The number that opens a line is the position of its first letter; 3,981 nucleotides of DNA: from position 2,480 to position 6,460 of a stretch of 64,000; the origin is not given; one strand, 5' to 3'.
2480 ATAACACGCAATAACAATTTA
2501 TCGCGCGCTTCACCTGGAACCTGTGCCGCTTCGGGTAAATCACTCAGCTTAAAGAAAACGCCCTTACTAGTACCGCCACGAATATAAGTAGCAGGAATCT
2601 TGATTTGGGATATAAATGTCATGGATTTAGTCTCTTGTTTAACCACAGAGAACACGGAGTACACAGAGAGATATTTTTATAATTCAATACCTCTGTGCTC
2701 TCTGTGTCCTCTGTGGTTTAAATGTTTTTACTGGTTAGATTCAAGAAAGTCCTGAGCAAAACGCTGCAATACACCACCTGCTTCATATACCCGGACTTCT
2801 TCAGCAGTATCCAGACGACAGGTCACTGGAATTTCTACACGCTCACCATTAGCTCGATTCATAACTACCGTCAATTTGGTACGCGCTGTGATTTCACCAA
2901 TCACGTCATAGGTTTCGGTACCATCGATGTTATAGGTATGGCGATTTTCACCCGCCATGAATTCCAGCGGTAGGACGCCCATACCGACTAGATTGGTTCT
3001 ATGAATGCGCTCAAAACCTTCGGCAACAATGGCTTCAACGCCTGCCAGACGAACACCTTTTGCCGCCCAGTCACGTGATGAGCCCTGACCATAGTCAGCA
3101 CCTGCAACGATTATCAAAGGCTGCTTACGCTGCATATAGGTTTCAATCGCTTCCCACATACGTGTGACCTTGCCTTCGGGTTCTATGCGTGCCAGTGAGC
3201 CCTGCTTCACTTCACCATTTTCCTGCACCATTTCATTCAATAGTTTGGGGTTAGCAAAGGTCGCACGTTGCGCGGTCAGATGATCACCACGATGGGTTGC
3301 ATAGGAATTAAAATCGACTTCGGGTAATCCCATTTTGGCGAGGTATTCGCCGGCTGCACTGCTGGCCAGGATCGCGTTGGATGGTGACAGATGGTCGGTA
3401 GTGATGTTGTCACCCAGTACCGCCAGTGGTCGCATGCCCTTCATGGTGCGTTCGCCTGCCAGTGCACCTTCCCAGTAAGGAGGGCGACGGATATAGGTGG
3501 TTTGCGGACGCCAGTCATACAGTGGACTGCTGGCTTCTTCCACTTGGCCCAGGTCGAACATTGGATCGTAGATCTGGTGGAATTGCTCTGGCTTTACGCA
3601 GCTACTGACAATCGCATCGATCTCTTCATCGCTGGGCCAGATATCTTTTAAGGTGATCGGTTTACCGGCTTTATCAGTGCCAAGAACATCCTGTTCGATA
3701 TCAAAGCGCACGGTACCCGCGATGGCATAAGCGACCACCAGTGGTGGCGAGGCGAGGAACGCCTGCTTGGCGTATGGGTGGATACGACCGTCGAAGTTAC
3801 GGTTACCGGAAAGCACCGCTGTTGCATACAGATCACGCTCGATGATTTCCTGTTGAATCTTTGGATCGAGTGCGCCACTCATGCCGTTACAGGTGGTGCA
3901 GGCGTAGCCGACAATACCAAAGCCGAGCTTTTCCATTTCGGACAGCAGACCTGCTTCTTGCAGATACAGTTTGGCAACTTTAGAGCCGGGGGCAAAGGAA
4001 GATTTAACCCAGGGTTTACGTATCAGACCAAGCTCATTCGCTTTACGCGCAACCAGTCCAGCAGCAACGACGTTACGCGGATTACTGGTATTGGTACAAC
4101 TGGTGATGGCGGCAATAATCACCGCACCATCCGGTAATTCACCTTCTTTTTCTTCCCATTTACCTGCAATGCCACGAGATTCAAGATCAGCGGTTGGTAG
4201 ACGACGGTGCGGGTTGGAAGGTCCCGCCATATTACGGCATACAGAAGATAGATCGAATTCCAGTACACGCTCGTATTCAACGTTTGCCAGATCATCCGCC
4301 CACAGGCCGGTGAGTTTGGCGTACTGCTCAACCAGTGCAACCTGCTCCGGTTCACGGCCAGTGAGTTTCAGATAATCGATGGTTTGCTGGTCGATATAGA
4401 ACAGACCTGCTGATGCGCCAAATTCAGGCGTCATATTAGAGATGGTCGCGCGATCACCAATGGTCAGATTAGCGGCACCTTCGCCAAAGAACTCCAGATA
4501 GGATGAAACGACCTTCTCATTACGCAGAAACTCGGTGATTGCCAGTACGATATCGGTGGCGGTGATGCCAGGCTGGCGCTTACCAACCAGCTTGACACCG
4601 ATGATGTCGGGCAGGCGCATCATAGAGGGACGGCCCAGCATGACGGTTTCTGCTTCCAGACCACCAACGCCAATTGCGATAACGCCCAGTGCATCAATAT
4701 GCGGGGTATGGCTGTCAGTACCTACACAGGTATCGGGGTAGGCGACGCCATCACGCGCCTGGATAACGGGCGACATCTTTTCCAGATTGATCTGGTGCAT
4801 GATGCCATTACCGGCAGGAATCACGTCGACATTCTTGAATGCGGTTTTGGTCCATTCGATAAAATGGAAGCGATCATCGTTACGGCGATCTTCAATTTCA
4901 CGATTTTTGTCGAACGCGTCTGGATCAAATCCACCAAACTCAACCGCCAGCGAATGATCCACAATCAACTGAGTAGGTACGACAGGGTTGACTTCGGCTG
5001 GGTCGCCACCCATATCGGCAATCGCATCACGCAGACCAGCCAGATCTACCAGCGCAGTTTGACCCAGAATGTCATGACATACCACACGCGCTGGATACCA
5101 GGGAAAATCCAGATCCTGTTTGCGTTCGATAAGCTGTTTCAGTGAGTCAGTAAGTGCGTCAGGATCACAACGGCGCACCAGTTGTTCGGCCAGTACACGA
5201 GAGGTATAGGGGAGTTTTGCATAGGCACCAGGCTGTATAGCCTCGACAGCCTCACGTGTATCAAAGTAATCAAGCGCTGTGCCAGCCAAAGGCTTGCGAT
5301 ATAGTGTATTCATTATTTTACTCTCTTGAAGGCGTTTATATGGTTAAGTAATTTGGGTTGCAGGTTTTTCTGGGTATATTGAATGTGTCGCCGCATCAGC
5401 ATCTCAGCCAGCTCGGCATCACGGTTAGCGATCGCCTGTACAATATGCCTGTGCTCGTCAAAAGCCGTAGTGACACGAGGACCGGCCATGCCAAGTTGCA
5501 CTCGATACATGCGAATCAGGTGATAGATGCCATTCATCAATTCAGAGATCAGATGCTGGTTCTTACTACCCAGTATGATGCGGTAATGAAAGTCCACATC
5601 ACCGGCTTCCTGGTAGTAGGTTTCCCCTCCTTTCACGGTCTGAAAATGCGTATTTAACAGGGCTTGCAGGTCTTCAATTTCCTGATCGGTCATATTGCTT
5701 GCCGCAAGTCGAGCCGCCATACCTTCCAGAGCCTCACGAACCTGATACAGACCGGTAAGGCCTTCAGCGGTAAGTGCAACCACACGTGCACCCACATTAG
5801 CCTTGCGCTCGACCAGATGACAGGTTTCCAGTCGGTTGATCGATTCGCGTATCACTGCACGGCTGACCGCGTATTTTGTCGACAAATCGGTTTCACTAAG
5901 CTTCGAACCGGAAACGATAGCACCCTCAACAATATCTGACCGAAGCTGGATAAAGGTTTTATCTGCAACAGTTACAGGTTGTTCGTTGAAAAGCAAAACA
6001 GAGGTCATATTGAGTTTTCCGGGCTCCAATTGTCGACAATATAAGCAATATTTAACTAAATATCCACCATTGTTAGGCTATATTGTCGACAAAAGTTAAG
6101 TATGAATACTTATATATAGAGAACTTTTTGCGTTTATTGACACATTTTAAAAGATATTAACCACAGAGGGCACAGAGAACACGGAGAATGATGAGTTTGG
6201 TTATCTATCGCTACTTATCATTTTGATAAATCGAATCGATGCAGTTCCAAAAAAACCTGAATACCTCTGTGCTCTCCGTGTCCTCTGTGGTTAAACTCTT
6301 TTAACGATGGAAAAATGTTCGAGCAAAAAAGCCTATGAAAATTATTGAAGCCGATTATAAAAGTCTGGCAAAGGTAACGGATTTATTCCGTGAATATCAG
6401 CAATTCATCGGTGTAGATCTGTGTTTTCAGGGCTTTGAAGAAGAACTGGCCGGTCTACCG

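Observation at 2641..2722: Family of palindromic arrays of 9-bp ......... units (3 copies in 64 kb)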

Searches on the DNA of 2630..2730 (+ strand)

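Call 70: search_dna_similar(query=window:2630-2730:+, collection=ecoli_genomes, mode=distant, max_evalue=1, max_rows=10)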
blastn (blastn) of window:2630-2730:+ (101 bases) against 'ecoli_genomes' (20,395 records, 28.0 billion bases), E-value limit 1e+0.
No match.

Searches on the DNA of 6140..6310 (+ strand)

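Call 66: search_dna_similar(query=window:6140-6310:+, collection=plasmids, mode=distant, max_evalue=0.01, max_rows=15)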
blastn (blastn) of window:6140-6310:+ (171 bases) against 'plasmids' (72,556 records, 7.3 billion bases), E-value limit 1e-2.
Records with a match: 6; places in all: 8; records where one place covers at least 80% of the query: 0.
Best place of each record, by identity: 95-99% 1; 90-95% 4; 80-90% 1.
By first word of the organism name: Bacteroides 4; Gemmatirosa 1; Pseudoalteromonas 1.
By predicted mobility (MOB-suite, as given by PLSDB): non-mobilizable 6.
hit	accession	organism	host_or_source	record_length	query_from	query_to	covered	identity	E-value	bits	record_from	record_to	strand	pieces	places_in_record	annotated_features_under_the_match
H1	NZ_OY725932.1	Bacteroides finegoldii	-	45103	115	156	25%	85.7%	1e-3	50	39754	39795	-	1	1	none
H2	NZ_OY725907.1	Bacteroides finegoldii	-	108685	16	49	20%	91.2%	3e-3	49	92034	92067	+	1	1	none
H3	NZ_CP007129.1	Gemmatirosa kalamazoonensis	-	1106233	125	156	19%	93.8%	1e-3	50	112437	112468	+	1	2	record has no annotation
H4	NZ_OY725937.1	Bacteroides finegoldii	-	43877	125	156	19%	93.8%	1e-3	50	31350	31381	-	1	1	none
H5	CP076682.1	Pseudoalteromonas shioyasakiensis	isolated microorganism,Ocean water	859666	125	154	18%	96.7%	1e-3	51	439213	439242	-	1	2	none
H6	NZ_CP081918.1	Bacteroides ovatus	Homo sapiens,blood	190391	125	155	18%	93.5%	3e-3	48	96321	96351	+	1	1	none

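Call 67: get_annotated_region(hit=H5, flank=2500)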
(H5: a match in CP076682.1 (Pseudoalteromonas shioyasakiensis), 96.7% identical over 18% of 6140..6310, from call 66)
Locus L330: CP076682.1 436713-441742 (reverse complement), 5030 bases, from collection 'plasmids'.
description: Pseudoalteromonas shioyasakiensis strain A316 plasmid megaplasmid, complete sequence
organism: Pseudoalteromonas shioyasakiensis (NCBI taxid 1190813)
taxonomy: Bacteria; Pseudomonadota; Gammaproteobacteria; Alteromonadales; Pseudoalteromonadaceae; Pseudoalteromonas; Pseudoalteromonas shioyasakiensis
host: -; source: isolated microorganism,Ocean water; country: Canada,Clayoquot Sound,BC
typing (MOB-suite, as given by PLSDB): non-mobilizable
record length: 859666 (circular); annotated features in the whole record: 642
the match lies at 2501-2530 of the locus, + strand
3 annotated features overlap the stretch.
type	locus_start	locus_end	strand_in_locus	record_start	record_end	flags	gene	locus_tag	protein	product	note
CDS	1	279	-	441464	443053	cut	dptF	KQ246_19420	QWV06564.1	DNA phosphorothioation-dependent restriction protein DptF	-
CDS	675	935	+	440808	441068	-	-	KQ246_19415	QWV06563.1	hypothetical protein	-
CDS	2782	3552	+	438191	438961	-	-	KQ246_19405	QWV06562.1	EAL domain-containing protein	-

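Call 68: get_annotated_region(hit=H2, flank=2500)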
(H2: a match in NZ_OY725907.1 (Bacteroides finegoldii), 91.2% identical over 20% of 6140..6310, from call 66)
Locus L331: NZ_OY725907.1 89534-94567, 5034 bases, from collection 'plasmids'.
description: Bacteroides finegoldii strain Bacteroides finegoldii TSDC17.2-1.1 plasmid 5, complete sequence
organism: Bacteroides finegoldii (NCBI taxid 338188)
taxonomy: Bacteria; Bacteroidota; Bacteroidia; Bacteroidales; Bacteroidaceae; Bacteroides; Bacteroides finegoldii
host: -; source: -; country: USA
typing (MOB-suite, as given by PLSDB): non-mobilizable
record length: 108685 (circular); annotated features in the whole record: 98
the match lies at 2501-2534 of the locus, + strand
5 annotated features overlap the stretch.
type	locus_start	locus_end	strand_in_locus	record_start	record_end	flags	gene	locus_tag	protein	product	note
CDS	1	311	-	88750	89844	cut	pdxA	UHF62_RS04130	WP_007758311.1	4-hydroxythreonine-4-phosphate dehydrogenase PdxA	GO:0008615 - pyridoxine biosynthetic process [Evidence IEA]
CDS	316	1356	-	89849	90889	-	-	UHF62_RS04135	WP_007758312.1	DUF4837 family protein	-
CDS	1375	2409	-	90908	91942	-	rlmN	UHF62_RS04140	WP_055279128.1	23S rRNA (adenine(2503)-C(2))-methyltransferase RlmN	GO:0031167 - rRNA methylation [Evidence IEA]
CDS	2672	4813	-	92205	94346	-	-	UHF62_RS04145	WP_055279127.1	peptidylprolyl isomerase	-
CDS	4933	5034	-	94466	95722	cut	-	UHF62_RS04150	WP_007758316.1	hemolysin family protein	-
